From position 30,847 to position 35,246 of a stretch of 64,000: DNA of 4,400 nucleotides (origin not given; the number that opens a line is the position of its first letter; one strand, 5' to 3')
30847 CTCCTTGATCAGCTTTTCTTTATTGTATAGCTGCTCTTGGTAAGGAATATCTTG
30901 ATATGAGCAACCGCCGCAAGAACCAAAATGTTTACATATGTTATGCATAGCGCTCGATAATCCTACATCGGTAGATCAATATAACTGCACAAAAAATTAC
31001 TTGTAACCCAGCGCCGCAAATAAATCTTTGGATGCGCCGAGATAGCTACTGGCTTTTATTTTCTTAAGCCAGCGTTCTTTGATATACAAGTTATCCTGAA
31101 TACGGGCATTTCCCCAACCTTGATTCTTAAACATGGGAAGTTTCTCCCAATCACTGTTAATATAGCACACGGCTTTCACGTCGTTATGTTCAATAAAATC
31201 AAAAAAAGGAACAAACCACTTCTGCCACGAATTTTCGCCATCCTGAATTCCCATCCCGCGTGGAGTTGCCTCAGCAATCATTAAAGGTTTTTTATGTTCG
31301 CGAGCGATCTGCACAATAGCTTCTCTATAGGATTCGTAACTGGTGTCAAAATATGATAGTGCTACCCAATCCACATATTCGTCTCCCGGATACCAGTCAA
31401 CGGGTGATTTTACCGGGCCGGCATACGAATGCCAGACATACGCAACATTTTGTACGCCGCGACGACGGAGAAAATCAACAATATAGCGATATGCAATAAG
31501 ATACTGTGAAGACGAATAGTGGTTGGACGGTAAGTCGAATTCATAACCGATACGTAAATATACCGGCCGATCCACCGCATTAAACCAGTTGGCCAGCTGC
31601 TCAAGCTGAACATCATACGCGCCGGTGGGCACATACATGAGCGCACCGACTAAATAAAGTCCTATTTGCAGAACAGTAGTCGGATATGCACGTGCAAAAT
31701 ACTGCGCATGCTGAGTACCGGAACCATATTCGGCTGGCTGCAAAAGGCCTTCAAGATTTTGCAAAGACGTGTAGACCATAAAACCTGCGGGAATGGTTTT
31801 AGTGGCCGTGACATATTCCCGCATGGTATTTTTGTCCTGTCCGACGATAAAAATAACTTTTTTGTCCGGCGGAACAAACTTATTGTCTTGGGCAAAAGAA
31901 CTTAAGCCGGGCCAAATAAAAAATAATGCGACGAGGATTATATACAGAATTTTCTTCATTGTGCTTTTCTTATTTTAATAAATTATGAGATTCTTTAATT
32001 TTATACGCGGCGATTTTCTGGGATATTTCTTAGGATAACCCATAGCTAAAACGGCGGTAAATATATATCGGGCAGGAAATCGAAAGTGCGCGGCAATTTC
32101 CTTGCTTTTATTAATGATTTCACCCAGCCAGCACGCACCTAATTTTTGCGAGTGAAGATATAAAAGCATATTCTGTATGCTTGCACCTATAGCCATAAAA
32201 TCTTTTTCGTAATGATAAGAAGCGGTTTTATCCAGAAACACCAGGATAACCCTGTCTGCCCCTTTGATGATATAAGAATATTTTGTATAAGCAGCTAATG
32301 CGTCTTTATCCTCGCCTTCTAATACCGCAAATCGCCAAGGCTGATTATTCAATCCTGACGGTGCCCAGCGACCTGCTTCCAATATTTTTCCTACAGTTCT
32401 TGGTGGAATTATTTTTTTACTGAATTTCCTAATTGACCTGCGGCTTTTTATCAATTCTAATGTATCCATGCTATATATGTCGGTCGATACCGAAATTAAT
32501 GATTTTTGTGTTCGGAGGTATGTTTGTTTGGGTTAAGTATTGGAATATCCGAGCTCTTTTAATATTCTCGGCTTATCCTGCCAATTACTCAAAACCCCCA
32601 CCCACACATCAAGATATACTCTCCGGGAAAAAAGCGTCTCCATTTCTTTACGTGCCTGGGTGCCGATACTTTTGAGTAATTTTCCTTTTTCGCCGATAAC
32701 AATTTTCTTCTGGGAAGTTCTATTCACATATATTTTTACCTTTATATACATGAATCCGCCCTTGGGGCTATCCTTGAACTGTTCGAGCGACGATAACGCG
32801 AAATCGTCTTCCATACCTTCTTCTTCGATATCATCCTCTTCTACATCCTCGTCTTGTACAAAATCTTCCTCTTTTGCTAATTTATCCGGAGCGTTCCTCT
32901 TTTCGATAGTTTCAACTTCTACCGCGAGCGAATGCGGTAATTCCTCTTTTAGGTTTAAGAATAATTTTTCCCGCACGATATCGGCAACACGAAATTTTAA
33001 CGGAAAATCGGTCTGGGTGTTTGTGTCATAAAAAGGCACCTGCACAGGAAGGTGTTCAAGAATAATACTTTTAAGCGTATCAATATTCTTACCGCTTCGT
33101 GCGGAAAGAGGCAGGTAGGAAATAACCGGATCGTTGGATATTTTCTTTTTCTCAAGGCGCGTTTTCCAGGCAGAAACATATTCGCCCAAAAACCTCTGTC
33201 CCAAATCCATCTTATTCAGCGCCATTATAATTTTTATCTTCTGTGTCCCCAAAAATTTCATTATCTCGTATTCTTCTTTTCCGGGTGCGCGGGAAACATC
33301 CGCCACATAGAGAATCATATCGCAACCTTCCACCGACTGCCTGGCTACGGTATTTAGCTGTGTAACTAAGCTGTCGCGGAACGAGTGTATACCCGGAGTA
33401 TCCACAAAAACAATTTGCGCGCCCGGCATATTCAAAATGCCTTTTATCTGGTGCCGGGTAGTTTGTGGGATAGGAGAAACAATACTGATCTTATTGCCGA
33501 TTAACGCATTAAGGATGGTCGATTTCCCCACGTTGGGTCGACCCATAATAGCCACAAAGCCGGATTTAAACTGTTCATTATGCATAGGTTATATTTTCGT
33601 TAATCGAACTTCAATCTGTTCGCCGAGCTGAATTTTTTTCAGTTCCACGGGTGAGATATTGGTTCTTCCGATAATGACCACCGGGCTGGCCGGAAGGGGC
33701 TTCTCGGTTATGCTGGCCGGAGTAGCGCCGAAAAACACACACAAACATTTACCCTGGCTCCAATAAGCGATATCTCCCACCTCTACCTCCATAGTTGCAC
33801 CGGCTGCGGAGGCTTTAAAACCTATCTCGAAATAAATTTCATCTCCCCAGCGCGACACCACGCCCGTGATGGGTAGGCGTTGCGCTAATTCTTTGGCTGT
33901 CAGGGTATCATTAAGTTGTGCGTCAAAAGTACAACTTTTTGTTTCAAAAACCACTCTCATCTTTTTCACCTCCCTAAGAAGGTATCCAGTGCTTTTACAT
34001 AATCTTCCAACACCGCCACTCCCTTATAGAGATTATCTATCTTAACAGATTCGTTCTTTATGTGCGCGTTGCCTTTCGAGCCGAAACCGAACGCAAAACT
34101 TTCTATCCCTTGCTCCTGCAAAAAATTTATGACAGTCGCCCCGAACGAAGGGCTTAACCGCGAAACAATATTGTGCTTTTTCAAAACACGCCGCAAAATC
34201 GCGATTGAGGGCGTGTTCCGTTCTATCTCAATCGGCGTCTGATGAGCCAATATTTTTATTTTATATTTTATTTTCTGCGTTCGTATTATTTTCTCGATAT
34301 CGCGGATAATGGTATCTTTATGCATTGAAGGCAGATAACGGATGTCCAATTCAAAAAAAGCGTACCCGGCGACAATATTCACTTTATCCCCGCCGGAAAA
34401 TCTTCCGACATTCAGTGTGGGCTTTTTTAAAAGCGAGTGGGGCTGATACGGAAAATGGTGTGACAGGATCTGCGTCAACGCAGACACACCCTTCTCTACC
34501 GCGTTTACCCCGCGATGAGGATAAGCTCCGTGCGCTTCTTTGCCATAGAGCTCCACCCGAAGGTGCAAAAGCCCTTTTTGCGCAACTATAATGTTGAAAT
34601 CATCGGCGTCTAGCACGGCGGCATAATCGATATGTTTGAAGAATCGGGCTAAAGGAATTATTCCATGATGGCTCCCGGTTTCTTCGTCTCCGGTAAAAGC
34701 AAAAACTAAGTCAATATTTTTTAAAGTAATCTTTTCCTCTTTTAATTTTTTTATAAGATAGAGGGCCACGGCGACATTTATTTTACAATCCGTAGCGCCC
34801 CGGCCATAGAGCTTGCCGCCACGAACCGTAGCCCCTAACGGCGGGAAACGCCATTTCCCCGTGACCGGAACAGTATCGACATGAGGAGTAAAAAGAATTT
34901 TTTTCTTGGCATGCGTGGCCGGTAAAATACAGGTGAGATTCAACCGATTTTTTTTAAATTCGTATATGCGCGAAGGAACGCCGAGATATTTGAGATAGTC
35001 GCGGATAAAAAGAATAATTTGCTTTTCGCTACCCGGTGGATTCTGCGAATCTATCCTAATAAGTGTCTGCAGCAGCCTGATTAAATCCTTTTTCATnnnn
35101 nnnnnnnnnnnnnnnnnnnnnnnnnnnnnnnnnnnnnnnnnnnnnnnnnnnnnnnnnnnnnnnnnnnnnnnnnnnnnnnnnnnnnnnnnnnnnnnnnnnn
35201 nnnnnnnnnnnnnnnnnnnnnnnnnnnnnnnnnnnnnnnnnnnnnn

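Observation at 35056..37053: PilZ receptor domain fused through a membrane helix and coiled-coil to an (alpha/alpha)6 glycosidase-like domain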

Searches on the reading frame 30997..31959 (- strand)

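Call 12: search_protein_families(library=pfam, proteins=[window:30997-31959:-], max_evalue=0.001)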
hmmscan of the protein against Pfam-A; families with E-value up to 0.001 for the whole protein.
window:30997-31959:- (320 aa): 1 family
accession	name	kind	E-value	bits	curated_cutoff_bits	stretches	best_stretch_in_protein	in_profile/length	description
PF02156.21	Glyco_hydro_26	-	7.8e-08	32.5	20.2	1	150-236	176-262/311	Glycosyl hydrolase family 26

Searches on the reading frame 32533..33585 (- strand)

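Call 12: search_protein_families(library=pfam, proteins=[window:32533-33585:-], max_evalue=0.001)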
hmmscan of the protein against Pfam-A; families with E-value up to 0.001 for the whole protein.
window:32533-33585:- (350 aa): 8 families
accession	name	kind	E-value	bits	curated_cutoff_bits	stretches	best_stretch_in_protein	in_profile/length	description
PF01926.29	MMR_HSR1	-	1.6e-26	93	21.9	1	11-125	2-113/113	50S ribosome-binding GTPase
PF02421.24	FeoB_N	-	4.4e-15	56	27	1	11-173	3-154/156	Ferrous iron transport protein B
PF07650.23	KH_2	-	3.6e-14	52.8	22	1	285-336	28-78/78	KH domain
PF00009.33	GTP_EFTU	-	5.1e-14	52.7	26.5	1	55-180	68-187/188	Elongation factor Tu GTP binding domain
PF00350.29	Dynamin_N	-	8e-10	39.4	27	1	11-44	1-34/168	Dynamin family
PF04548.22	AIG1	-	1.3e-07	31.6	27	1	13-137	5-138/212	AIG1 family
PF03193.22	RsgA_GTPase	-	1.7e-07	31.7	30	1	4-69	102-171/174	RsgA GTPase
PF00025.27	Arf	-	0.00099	19.1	22.3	0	10-168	16-163/174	ADP-ribosylation factor family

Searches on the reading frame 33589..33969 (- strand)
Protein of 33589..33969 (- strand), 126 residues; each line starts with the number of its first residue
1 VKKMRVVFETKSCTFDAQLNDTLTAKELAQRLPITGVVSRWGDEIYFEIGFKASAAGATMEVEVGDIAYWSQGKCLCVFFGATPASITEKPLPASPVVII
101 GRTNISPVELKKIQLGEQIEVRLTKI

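Call 12: search_protein_families(library=pfam, proteins=[window:33589-33969:-], max_evalue=0.001)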
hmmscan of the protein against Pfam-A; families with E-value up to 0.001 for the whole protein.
window:33589-33969:- (126 aa): 2 families
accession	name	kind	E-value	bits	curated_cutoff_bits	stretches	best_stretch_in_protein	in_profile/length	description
PF04126.18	Cyclophil_like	-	2.6e-32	111.6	27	1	2-122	1-120/120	Cyclophilin-like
PF18050.6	Cyclophil_like2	-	5.4e-13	49.4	22.7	1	13-85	6-81/115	Cyclophilin-like family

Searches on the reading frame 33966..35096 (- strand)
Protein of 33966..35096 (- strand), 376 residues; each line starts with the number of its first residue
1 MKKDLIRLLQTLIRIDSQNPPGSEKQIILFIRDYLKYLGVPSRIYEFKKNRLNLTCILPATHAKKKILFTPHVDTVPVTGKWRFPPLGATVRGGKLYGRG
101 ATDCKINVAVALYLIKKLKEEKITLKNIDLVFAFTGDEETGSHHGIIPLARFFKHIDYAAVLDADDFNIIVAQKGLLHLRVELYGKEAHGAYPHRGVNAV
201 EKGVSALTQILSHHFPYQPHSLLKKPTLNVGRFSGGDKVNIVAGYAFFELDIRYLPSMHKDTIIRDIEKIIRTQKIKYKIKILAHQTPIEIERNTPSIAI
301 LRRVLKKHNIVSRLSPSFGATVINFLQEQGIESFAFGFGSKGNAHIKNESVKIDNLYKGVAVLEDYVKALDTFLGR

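Call 12: search_protein_families(library=pfam, proteins=[window:33966-35096:-], max_evalue=0.001)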
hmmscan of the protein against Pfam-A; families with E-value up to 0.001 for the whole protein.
window:33966-35096:- (376 aa): 4 families
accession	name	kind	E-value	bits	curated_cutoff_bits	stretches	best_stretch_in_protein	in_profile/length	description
PF01546.33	Peptidase_M20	-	1.5e-30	107.1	24.6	1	69-368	2-205/206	Peptidase family M20/M25/M40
PF07687.19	M20_dimer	-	1.3e-21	77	21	1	171-278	1-106/107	Peptidase dimerisation domain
PF04389.22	Peptidase_M28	-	2.5e-07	31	21.3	1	57-144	5-75/193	Peptidase family M28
PF05343.19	Peptidase_M42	-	0.00087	18.9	23.2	0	101-143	132-171/292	M42 glutamyl aminopeptidase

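Call 55: search_protein_families(library=ncbifam, proteins=[window:33966-35096:-], max_evalue=0.00001)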
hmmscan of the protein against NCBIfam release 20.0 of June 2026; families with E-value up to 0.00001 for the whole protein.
window:33966-35096:- (376 aa): 51 families (the best 25 are shown)
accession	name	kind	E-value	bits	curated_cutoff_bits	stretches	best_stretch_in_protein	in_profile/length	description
TIGR01910.1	DapE-ArgE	subfamily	1.1e-60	205.9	217.6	1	6-362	1-373/373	ArgE/DapE family deacylase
NF006399.0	PRK08651.1-2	equivalog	2.1e-56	191.7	381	1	1-369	2-403/405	succinyl-diaminopimelate desuccinylase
TIGR01892.1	AcOrn-deacetyl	equivalog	1.8e-45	155.6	297.7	1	9-365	3-363/365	acetylornithine deacetylase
NF005710.0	PRK07522.1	subfamily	2.6e-45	155.3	412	1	4-370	9-388/391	acetylornithine deacetylase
NF010589.0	PRK13983.1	equivalog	7.8e-45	153.5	333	1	2-366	13-405/409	M20 family metallo-hydrolase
NF006365.0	PRK08588.1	subfamily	3.8e-42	145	289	1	3-367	7-377/383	succinyl-diaminopimelate desuccinylase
NF006400.0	PRK08651.1-3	equivalog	5.2e-42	144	374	1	6-370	13-406/410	succinyl-diaminopimelate desuccinylase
NF006398.0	PRK08651.1-1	equivalog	1.9e-38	132.5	439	1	2-365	11-394/403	succinyl-diaminopimelate desuccinylase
NF009557.0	PRK13009.1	equivalog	6.4e-38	130.9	284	1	2-368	2-372/377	succinyl-diaminopimelate desuccinylase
NF005913.0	PRK07906.1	subfamily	1e-36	126.6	382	2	2-219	14-249/442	hypothetical protein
NF009555.0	PRK13004.1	equivalog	2.3e-36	125.5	321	1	2-364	14-389/399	YgeY family selenium metabolism-linked hydrolase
NF003474.0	PRK05111.1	equivalog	1.4e-34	119.6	460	1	22-368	30-378/383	acetylornithine deacetylase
TIGR01900.1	dapE-gram_pos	equivalog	2.3e-33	115.5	304.2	1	2-367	2-350/351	succinyl-diaminopimelate desuccinylase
TIGR01246.1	dapE_proteo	equivalog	2.6e-33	115.5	361.8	1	7-369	3-369/370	succinyl-diaminopimelate desuccinylase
NF006404.0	PRK08652.1-2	equivalog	2.9e-28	98.7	348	1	5-364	3-322/332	acetylornithine deacetylase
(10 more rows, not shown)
